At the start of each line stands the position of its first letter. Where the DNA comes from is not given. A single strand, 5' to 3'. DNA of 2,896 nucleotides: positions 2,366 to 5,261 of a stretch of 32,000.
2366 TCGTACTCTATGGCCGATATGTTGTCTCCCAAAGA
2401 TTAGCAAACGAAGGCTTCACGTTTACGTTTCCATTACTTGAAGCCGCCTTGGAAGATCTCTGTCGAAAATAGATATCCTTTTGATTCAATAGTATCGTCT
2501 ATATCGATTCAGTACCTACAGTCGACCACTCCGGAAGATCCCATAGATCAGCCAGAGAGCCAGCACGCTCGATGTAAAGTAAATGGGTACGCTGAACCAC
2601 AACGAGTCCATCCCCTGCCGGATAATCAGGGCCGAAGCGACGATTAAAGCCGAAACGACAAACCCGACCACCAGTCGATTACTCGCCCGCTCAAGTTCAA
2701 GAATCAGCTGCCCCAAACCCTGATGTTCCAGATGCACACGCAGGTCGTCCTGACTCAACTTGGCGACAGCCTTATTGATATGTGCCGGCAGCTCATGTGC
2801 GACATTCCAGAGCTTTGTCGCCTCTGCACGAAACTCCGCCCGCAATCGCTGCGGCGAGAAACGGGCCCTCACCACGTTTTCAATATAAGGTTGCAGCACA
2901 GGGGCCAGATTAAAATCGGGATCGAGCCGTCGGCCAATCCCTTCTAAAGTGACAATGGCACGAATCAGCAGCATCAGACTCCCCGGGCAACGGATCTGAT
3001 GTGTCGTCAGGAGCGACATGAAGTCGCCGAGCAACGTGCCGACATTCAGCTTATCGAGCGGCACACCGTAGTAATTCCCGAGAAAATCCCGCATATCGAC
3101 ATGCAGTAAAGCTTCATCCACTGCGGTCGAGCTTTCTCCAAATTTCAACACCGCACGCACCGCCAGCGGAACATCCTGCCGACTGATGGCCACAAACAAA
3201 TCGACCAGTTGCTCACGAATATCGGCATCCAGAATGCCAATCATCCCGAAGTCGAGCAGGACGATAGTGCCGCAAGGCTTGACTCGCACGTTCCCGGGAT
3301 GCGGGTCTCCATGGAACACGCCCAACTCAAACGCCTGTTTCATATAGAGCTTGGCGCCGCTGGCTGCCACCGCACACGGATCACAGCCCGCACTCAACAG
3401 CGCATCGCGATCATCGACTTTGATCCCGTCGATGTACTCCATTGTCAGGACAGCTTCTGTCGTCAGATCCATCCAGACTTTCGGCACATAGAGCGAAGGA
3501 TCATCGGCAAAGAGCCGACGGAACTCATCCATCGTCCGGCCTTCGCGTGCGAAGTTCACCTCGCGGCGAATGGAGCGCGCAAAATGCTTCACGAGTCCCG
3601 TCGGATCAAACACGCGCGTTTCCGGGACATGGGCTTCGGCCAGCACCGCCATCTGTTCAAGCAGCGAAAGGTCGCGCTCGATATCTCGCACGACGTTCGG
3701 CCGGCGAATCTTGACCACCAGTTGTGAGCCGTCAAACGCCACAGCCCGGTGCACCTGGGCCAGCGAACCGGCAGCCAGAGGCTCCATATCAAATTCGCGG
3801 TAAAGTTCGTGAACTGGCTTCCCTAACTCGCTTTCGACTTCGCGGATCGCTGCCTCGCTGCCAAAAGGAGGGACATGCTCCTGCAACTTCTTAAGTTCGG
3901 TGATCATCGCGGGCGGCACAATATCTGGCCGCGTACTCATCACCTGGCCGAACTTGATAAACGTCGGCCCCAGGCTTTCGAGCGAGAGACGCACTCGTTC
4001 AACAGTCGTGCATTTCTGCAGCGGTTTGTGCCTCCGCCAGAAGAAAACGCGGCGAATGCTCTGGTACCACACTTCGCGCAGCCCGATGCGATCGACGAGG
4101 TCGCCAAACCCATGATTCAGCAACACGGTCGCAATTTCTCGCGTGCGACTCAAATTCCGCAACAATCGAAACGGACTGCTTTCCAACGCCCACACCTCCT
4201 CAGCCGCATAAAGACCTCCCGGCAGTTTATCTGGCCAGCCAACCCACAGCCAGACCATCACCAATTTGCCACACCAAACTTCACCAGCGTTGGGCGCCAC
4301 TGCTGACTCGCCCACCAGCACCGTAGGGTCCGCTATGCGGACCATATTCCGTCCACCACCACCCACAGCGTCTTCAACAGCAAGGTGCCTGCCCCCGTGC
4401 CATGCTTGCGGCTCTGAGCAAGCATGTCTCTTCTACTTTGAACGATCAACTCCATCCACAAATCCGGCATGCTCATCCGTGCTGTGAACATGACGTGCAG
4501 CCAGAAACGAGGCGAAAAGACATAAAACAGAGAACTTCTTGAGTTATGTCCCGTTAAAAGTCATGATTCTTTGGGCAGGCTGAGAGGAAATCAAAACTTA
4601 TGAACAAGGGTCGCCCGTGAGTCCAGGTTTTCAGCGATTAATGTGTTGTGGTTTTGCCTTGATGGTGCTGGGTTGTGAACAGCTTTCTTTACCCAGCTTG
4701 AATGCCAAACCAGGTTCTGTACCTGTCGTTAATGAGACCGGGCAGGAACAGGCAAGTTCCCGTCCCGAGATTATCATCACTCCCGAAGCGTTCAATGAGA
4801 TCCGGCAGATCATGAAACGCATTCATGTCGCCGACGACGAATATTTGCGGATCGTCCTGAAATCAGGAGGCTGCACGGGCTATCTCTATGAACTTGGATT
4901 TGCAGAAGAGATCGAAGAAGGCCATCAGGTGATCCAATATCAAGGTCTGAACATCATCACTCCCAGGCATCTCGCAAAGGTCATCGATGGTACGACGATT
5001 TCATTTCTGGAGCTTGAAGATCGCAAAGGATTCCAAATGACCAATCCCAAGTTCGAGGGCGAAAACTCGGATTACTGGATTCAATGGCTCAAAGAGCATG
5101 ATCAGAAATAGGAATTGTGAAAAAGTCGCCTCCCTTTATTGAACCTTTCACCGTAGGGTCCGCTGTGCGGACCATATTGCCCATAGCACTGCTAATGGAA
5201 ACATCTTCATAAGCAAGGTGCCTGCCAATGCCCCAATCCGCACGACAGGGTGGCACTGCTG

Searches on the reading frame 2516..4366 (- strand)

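Call 10: search_protein_families(library=pfam, proteins=[window:2516-4366:-])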
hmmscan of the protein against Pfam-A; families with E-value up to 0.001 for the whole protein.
window:2516-4366:- (616 aa): 2 families
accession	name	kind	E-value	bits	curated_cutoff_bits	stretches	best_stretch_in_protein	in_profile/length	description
PF03109.22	ABC1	-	9.3e-73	244.8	22.9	1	160-399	1-237/244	ABC1 atypical kinase-like domain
PF01636.29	APH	-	0.00065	20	23.2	0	345-379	165-200/239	Phosphotransferase enzyme family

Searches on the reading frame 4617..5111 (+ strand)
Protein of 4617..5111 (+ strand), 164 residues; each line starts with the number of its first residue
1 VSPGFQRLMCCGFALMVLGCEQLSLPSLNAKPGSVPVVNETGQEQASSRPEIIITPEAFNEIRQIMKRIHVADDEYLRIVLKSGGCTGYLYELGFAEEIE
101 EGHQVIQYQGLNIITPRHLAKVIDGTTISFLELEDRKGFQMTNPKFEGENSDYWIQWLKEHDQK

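Call 10: search_protein_families(library=pfam, proteins=[window:4617-5111:+])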
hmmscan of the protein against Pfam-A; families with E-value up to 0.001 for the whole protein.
window:4617-5111:+ (164 aa): 1 family
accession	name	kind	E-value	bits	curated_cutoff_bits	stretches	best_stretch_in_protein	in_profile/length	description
PF01521.26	Fe-S_biosyn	-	1.2e-07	32.3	26.3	1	51-145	2-101/110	Iron-sulphur cluster biosynthesis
